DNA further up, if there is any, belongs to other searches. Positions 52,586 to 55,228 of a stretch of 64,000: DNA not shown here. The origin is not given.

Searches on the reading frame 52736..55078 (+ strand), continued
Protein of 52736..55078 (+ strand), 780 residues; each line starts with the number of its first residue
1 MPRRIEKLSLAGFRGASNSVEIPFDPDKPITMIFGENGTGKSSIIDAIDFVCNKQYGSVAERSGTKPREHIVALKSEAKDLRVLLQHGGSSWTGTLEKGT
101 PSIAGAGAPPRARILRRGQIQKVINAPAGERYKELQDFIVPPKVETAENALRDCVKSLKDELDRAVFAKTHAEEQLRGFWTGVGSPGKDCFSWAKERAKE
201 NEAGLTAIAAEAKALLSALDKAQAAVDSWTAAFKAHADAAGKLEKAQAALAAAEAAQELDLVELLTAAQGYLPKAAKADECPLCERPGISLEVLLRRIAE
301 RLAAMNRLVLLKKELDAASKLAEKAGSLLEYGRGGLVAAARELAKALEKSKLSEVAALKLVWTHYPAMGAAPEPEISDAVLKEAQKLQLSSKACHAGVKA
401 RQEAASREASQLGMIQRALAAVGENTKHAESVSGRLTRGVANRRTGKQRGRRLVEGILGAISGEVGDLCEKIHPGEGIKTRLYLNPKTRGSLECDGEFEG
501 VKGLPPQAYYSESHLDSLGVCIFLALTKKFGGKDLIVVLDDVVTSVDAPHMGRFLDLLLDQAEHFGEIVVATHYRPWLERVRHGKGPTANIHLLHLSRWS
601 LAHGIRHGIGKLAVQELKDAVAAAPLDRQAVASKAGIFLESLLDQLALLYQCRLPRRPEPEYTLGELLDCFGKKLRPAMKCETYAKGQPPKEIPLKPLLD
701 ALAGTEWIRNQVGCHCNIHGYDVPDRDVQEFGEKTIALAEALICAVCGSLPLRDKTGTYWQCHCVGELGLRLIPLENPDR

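Call 18: find_related_loci(query=A1, collection=genome_contigs, flank=10000)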
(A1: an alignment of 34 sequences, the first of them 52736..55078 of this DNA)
Query A1 (780 aa) in genome_contigs; peptide patterns used: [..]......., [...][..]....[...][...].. (x = any residue, [..] = any of these).
600 stretches matched a pattern (row limit reached: there are more); 96 encode a relative of the query (tblastn E <= 1e-3); the best 80 are kept; 78 distinct loci.
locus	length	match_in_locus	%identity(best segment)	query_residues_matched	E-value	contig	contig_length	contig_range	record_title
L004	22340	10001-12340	76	1-780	0e+0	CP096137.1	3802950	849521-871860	MAG: Elusimicrobiota bacterium isolate JAD_PAG50586_1 chromosome, complete genome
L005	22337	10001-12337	45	1-778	0e+0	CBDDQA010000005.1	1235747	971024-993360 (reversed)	MAG: uncultured Candidatus Binatia bacterium isolate 6ae7d3f7-6f3a-412e-99ff-c928d72fc6b4 genome assembly, contig: conti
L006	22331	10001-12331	38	2-778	8e-167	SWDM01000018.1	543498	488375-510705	MAG: Nitrospira sp. isolate RSF3 Nitrospira_sp_RSF3_18, whole genome shotgun sequence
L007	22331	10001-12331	38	2-778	9e-166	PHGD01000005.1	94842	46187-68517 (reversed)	MAG: Nitrospira sp. LK70 C_2_scaffold_430, whole genome shotgun sequence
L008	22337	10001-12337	36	1-778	4e-156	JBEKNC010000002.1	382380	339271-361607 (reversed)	MAG: Bacteroidota bacterium isolate SPRUCE 408 SPRUCE_408_2, whole genome shotgun sequence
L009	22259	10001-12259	36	4-764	1e-154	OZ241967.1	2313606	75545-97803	MAG: Bdellovibrionales bacterium isolate 18183e43-9e19-4b4c-84d8-5252462bff35 genome assembly, chromosome: 1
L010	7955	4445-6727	37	3-764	8e-150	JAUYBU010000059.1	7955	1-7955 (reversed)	MAG: Bryobacterales bacterium isolate C20_concoct.bin.137 C20_k141_590865, whole genome shotgun sequence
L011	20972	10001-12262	36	8-764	2e-148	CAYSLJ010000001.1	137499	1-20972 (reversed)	MAG TPA_asm: uncultured Synergistia bacterium isolate SRP239243_co1_332 genome assembly, contig: NODE_84_length_137499_c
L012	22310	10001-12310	35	4-778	3e-143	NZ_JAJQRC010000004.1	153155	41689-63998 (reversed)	Treponema sp. TIM-1 NODE_4_length_153255_cov_29.229839, whole genome shotgun sequence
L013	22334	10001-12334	36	1-778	2e-140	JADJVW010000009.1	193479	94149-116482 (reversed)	MAG: Candidatus Caldilinea saccharophila isolate Hjor_MAXAC.079_sub tig00005569-10-1923870, whole genome shotgun sequenc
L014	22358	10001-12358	34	1-778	7e-138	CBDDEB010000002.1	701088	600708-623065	MAG: Candidatus Methylacidiphilales bacterium isolate 8fa3c88c-fa68-4545-8ade-3ac6cd27f3cd genome assembly, contig: ctg1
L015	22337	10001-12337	32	1-778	7e-135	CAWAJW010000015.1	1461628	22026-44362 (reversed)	MAG: uncultured Bacteroidetes bacterium isolate MFD02416.bin.1.337 genome assembly, contig: contig_670, whole genome sho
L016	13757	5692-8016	35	5-780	1e-139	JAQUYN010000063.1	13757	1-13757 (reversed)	MAG: Alphaproteobacteria bacterium isolate STD2_238 NODE_16951_length_13757_cov_4.700220_Sandtown_D2, whole genome shotg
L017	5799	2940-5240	34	7-780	1e-127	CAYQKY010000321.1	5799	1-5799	MAG TPA_asm: uncultured Phaeodactylibacter sp. isolate SRP329715_co2_310 genome assembly, contig: NODE_23732_length_5799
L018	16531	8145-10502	33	5-776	5e-126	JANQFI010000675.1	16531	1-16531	MAG: Chromatiaceae bacterium isolate PL23a_bin.8 k99_5096279, whole genome shotgun sequence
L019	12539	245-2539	33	4-764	2e-119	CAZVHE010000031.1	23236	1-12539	MAG TPA_asm: uncultured Chthonomonas sp. isolate SRP290908_co2_69 genome assembly, contig: NODE_2808_length_23236_cov_4.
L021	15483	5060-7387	33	1-764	3e-113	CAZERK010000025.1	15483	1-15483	MAG TPA_asm: uncultured Planctomycetaceae bacterium isolate SRP167436_co1_196 genome assembly, contig: NODE_6193_length_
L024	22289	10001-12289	33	5-778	4e-108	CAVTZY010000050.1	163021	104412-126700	MAG: Terriglobia bacterium isolate MFD04408.bin.2.106 genome assembly, contig: contig_62475, whole genome shotgun sequen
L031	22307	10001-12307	31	2-778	2e-97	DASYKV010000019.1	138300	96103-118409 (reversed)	MAG TPA_asm: Allosphingosinicella sp. isolate SMAG_U4331 k141_744849, whole genome shotgun sequence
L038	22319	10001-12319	31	5-778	1e-91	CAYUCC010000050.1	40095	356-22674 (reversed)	MAG TPA_asm: uncultured Anaerolineae bacterium isolate SRP173033_co1_350 genome assembly, contig: NODE_1346_length_40095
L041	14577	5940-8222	32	5-778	1e-100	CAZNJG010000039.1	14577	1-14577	MAG TPA_asm: uncultured Opitutaceae bacterium isolate SRP344714_co2_250 genome assembly, contig: NODE_10752_length_14577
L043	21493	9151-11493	29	4-778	1e-82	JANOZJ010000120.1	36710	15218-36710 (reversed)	MAG: Akkermansiaceae bacterium isolate VAR_79_metabat_48 VAR_79_k141_2493482, whole genome shotgun sequence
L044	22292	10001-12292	31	5-778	1e-94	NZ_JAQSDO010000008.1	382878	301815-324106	MAG: Thermomonas sp. isolate D1-2020 MAG013 NODE_16_length_382878_cov_14.016470, whole genome shotgun sequence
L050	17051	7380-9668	33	5-778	4e-105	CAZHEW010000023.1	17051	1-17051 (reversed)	MAG TPA_asm: uncultured Verrucomicrobiota bacterium isolate SRP192927_co7_213 genome assembly, contig: NODE_6228_length_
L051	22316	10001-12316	33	1-778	3e-124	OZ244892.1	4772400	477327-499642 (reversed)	MAG: Candidatus Azophilus sp. isolate 263c0093-2142-458b-a091-56a547675bf7 genome assembly, chromosome: 1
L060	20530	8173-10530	24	1-764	4e-50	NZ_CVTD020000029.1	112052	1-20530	Herbinix hemicellulosilytica isolate T3/55T, whole genome shotgun sequence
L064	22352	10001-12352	24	5-747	9e-40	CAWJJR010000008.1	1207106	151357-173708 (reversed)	MAG: uncultured Acidobacteriota bacterium isolate MFD05705.bin.1.100 genome assembly, contig: contig_35852, whole genome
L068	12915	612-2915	23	4-748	6e-35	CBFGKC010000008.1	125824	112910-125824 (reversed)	MAG: candidate division WOR-3 bacterium isolate V_C2H3O2Na_Bin.72.optimized.1 genome assembly, contig: NODE_8_length_125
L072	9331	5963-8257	24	4-748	2e-35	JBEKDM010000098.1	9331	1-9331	MAG: Methanomassiliicoccales archaeon isolate SPRUCE 183 SPRUCE_183_99, whole genome shotgun sequence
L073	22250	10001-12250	22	4-748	2e-27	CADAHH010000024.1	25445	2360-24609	MAG: uncultured Clostridiales bacterium isolate RUG13298 genome assembly, contig: RUG13298_asm_24, whole genome shotgun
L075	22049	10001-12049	26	4-685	5e-26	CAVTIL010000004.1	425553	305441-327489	MAG: uncultured Acidobacteriota bacterium isolate MFD06229.bin.1.266 genome assembly, contig: contig_21918, whole genome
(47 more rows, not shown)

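Call 34: search_protein_families(library=pfam, proteins=[L031:12315-14108:+, L006:8124-9800:+, L006:7039-8520:+, L044:13938-15011:+, L002:12415-13065:+, L051:8030-8839:+, L051:8836-10008:+, L008:12301-14100:+, L024:12336-14009:+, L041:8129-9853:+], max_evalue=0.001)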
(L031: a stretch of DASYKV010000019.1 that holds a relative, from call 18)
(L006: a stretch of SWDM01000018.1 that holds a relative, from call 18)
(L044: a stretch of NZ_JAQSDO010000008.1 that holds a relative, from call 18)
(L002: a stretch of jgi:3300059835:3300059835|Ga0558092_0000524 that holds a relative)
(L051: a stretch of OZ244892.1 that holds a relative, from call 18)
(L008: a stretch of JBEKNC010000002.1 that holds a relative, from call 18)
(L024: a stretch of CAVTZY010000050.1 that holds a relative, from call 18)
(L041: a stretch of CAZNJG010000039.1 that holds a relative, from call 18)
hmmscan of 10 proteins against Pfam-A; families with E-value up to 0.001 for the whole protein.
L031:12315-14108:+ (597 aa): 1 family
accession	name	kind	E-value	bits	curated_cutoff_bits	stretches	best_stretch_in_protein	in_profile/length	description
PF10592.14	AIPR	-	2.2e-33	116.7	25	1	241-387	2-150/308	AIPR protein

L006:8124-9800:+ (558 aa): 1 family
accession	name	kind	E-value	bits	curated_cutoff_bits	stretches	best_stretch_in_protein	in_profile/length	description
PF09903.14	DUF2130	-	3e-81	272.9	26.7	1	304-547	4-253/255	Uncharacterized protein conserved in bacteria (DUF2130)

L006:7039-8520:+ (493 aa): 3 families
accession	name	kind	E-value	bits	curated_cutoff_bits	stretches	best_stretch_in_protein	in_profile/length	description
PF13749.12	HATPase_c_4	-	5.6e-23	81.2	26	1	308-395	1-89/89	Putative ATP-dependent DNA helicase recG C-terminal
PF21247.3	Fic-like_C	-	2.7e-19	69.2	27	1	420-481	2-64/64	Filamentation induced by cAMP protein Fic-like, C-terminal domain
PF04326.19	SLFN_AlbA_2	-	8.6e-19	68.6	25.3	1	24-136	1-118/118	Schlafen, AlbA_2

L044:13938-15011:+ (357 aa): 1 family
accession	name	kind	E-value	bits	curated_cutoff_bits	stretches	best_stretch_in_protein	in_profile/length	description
PF13310.11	Virulence_RhuM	-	2.8e-111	371.3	33.7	1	70-318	1-250/252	Virulence protein RhuM family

L002:12415-13065:+ (216 aa): 0 families

L051:8030-8839:+ (269 aa): 2 families
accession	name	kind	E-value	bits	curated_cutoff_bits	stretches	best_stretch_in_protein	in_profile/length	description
PF11459.13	AbiEi_3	-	9.4e-37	126.4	26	1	111-262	2-157/157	Transcriptional regulator, AbiEi antitoxin, Type IV TA system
PF17194.10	AbiEi_3_N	-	1e-27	96.4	26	1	17-106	2-92/93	Transcriptional regulator, AbiEi antitoxin N-terminal domain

L051:8836-10008:+ (390 aa): 1 family
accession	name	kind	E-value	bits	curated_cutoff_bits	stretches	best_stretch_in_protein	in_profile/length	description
PF08843.17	AbiEii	-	1.8e-32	113.6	22.5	1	11-256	2-229/238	Nucleotidyl transferase AbiEii toxin, Type IV TA system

L008:12301-14100:+ (599 aa): 2 families
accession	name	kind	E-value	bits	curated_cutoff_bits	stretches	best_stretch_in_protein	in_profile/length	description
PF03235.19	GmrSD_N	-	7.5e-36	124.6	33.2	1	45-275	2-197/199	GmrSD restriction endonuclease, N-terminal domain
PF07510.16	GmrSD_C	-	2e-25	89.8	23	1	467-592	12-137/138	GmrSD restriction endonucleases, C-terminal domain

L024:12336-14009:+ (557 aa): 3 families
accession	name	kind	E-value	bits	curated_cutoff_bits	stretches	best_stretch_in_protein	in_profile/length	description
PF13175.12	AAA_15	-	3.8e-21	76.6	32.1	2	187-326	245-373/374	AAA ATPase domain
PF13304.12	AAA_21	-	1.7e-10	41.9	27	1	284-327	263-303/304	AAA domain, putative AbiEii toxin, Type IV TA system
PF02463.25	SMC_N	-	3.3e-07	30.4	40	1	10-55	2-49/220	RecF/RecN/SMC N terminal domain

L041:8129-9853:+ (574 aa): 2 families
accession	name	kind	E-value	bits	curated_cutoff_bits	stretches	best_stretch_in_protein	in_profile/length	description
PF01844.29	HNH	-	2.9e-07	30.9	21.4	1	65-113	1-46/47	HNH endonuclease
PF13395.12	HNH_4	-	2.1e-05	24.8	22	1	76-113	13-50/54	HNH endonuclease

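Call 35: search_protein_families(library=pfam, proteins=[L021:8754-10577:+, L021:7830-8744:+, L038:12585-13694:+, L038:14332-15639:+, L038:15632-17092:+, L012:14137-15432:+, L012:15434-15988:+, L043:13589-14800:+, L019:2400-3512:+, L050:9681-10625:+], max_evalue=0.001)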
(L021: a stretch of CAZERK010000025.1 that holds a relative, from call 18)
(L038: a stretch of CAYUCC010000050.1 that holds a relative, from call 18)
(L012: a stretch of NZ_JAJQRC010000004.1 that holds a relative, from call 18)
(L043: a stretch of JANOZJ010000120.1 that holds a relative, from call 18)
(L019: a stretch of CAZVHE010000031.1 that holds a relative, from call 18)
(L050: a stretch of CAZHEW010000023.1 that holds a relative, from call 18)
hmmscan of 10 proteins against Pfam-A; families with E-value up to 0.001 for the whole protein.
L021:8754-10577:+ (607 aa): 1 family
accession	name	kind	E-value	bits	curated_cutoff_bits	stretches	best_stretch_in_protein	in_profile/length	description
PF00082.27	Peptidase_S8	-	2.7e-13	50.3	21.8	1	291-564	5-259/288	Subtilase family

L021:7830-8744:+ (304 aa): 3 families
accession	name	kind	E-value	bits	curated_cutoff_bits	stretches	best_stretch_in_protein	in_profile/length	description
PF00004.35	AAA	-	6.8e-24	85.2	21.2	1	124-248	1-129/131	ATPase family associated with various cellular activities (AAA)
PF13401.12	AAA_22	-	0.00078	20.2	27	0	124-147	8-31/130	AAA domain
PF13671.12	AAA_33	-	0.00094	19.9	27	0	125-174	3-50/143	AAA domain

L038:12585-13694:+ (369 aa): 4 families
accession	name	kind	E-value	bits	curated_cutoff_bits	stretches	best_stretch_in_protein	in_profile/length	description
PF01381.28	HTH_3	-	9.3e-11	42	23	1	28-78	2-52/55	Helix-turn-helix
PF13560.12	HTH_31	-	1.1e-05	26.1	27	1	33-76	12-56/64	Helix-turn-helix domain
PF06114.19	Peptidase_M78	-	0.00014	22.1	22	1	249-319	25-95/123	IrrE N-terminal-like domain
PF13744.12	HTH_37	-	0.0003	21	27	1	25-61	21-57/80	Helix-turn-helix domain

L038:14332-15639:+ (435 aa): 6 families
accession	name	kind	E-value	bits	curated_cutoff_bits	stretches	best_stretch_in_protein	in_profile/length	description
PF01656.29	CbiA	-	3.6e-08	33.8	25.4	1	127-210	2-54/125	CobQ/CobB/MinD/ParA nucleotide binding domain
PF13614.12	AAA_31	-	9.9e-08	32.6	27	1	128-162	6-40/177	AAA domain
PF10609.15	ParA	-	2.4e-05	24.3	27.1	1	132-170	12-50/246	NUBPL iron-transfer P-loop NTPase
PF02374.21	ArsA_ATPase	-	0.0001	22.1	24.3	1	125-161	2-38/305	Anion-transporting ATPase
PF06564.18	CBP_BcsQ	-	0.00019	21.5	21.3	1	126-160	4-38/234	Cellulose biosynthesis protein BcsQ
PF07015.17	VirC1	-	0.00022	21.1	24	1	127-165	5-43/231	VirC1 protein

L038:15632-17092:+ (486 aa): 0 families

L012:14137-15432:+ (431 aa): 4 families
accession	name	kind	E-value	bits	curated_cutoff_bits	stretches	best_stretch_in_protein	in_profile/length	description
PF13175.12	AAA_15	-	1.9e-24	87.4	32.1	2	246-366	265-374/374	AAA ATPase domain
PF13304.12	AAA_21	-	1.3e-17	65.2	27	2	284-367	221-304/304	AAA domain, putative AbiEii toxin, Type IV TA system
PF13476.12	AAA_23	-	4.7e-07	31.1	27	1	11-102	4-84/201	AAA domain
PF11398.14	DUF2813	-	0.00018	21.4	21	1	13-48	10-45/372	Protein of unknown function (DUF2813)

L012:15434-15988:+ (184 aa): 0 families

L043:13589-14800:+ (403 aa): 5 families
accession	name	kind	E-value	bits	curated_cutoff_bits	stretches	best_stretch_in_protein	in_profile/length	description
PF13304.12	AAA_21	-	2.2e-29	104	27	1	26-347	2-304/304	AAA domain, putative AbiEii toxin, Type IV TA system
PF13175.12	AAA_15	-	2.5e-23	83.8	32.1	2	1-68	1-55/374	AAA ATPase domain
PF02463.25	SMC_N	-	5.8e-07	29.6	40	1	3-349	2-205/220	RecF/RecN/SMC N terminal domain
PF13476.12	AAA_23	-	1.2e-05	26.5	27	1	6-181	2-148/201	AAA domain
PF13166.12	AAA_13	-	0.00047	19.4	36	0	18-48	11-41/713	AAA domain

L019:2400-3512:+ (370 aa): 0 families

L050:9681-10625:+ (314 aa): 1 family
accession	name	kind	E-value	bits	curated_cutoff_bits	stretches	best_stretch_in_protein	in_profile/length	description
PF02810.21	SEC-C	-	4e-10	39.8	20.4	1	292-309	1-18/19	SEC-C motif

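Call 42: search_solved_structures(query=A1, max_evalue=0.01)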
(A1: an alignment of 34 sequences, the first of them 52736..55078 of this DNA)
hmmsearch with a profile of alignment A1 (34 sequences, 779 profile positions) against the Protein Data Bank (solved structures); distinct sequences matched with E-value up to 0.01: 35.
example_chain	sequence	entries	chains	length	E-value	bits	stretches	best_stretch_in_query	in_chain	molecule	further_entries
1e69_A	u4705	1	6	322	7.8e-07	30.8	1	3-54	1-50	CHROMOSOME SEGREGATION SMC PROTEIN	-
5xns_A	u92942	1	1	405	4.1e-06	28.4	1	4-52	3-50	Chromosome partition protein Smc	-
3aux_A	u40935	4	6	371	4.8e-06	28.2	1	1-185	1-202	DNA double-strand break repair rad50 ATPase | DNA double-strand break repair Rad50 ATPase,DNA double-strand break repair Rad50 ATPase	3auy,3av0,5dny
5xei_A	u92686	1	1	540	6.9e-06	27.7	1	4-52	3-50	Chromosome partition protein Smc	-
3qku_A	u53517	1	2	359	2.3e-05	26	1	4-48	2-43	DNA double-strand break repair rad50 ATPase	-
8ro6_A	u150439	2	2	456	2.6e-05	25.8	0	28-64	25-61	Structural maintenance of chromosomes protein 1A (SMC1A)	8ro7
8p0a_A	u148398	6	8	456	2.7e-05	25.7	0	28-64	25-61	Structural maintenance of chromosomes protein 1A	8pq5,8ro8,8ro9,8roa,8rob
3zgx_A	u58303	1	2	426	3.1e-05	25.5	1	5-61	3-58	CHROMOSOME PARTITION PROTEIN SMC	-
9e8z_C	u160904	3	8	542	3.7e-05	25.3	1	4-49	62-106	Retron Ec83 probable ATPase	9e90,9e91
9o4a_A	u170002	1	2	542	3.7e-05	25.3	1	4-49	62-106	Retron Ec83 probable ATPase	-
1xew_X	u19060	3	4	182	4.7e-05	24.9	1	4-52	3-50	SMC protein | Chromosome segregation protein smc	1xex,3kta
5da9_A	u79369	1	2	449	5.1e-05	24.8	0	3-58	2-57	Putative uncharacterized protein,Putative uncharacterized protein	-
3qkt_A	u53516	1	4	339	5.2e-05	24.8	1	4-48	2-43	DNA double-strand break repair rad50 ATPase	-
5dac_A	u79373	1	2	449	7.1e-05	24.3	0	3-58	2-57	Putative uncharacterized protein,Putative uncharacterized protein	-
5f3w_B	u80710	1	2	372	7.6e-05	24.2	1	1-169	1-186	DNA double-strand break repair Rad50 ATPase,DNA double-strand break repair Rad50 ATPase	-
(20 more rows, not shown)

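Call 44: predict_structure(alignment_id=A1)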
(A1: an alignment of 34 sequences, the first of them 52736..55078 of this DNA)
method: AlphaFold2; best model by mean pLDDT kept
length: 780 residues; sequences in the alignment: 34
mean_pLDDT: 86.9   pTM: 0.62
mean pLDDT of the five models: 86.9, 86.1, 85.3, 84.4, 84.0
residues with pLDDT >= 90: 344; 70-90: 392; 50-70: 41; < 50: 3
segments of 3 or more residues with pLDDT < 50: 658-660
pLDDT, mean of each block of 10 residues (from residue 1): 88 92 93 92 95 90 75 89 93 91 91 88 84 78 78 93 93 92 86 88 88 93 92 90 85 64 78 64 63 80 78 85 90 92 91 88 86 86 91 91 91 91 93 93 87 86 92 87 83 86 81 88 89 88 77 88 92 88 86 92 89 91 92 93 90 66 83 93 88 95 89 78 91 95 91 79 84 90
secondary structure, 60 per line:
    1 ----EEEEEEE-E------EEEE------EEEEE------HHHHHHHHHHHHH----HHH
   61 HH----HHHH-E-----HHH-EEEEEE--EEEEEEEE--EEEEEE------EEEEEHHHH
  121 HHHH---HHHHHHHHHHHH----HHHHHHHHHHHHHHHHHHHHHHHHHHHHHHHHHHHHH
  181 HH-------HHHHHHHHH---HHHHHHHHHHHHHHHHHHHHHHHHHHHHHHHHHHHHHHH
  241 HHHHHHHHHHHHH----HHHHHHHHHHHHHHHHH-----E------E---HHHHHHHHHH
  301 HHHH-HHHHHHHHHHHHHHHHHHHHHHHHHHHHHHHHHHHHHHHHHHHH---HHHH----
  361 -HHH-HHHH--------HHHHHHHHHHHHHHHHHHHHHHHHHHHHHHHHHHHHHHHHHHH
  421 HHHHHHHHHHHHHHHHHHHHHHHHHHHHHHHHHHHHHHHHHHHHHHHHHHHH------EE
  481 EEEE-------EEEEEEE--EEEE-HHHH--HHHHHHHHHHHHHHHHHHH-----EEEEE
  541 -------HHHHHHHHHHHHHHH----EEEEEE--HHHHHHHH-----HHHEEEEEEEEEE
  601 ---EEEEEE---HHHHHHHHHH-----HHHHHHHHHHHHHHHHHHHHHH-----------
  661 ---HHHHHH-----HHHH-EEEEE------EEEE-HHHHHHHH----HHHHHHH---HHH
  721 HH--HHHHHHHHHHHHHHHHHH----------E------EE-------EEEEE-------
elements in order (helices of 4 or more, strands of 3 or more residues): E5-11 E20-23 E30-34 H41-53 H58-62 H67-70 E82-87 E90-97 E100-105 E112-116 H117-124 H128-139 H144-182 H190-198 H202-253 H258-274 H291-304 H306-349 H353-356 H366-369 H378-472 E479-484 E492-498 E501-504 H506-509 H512-530 E536-540 H548-562 E567-572 H575-582 E591-600 E604-609 H613-622 H628-649 H664-669 H675-678 E680-684 E691-694 H696-703 H708-714 H718-722 H725-742 E769-773
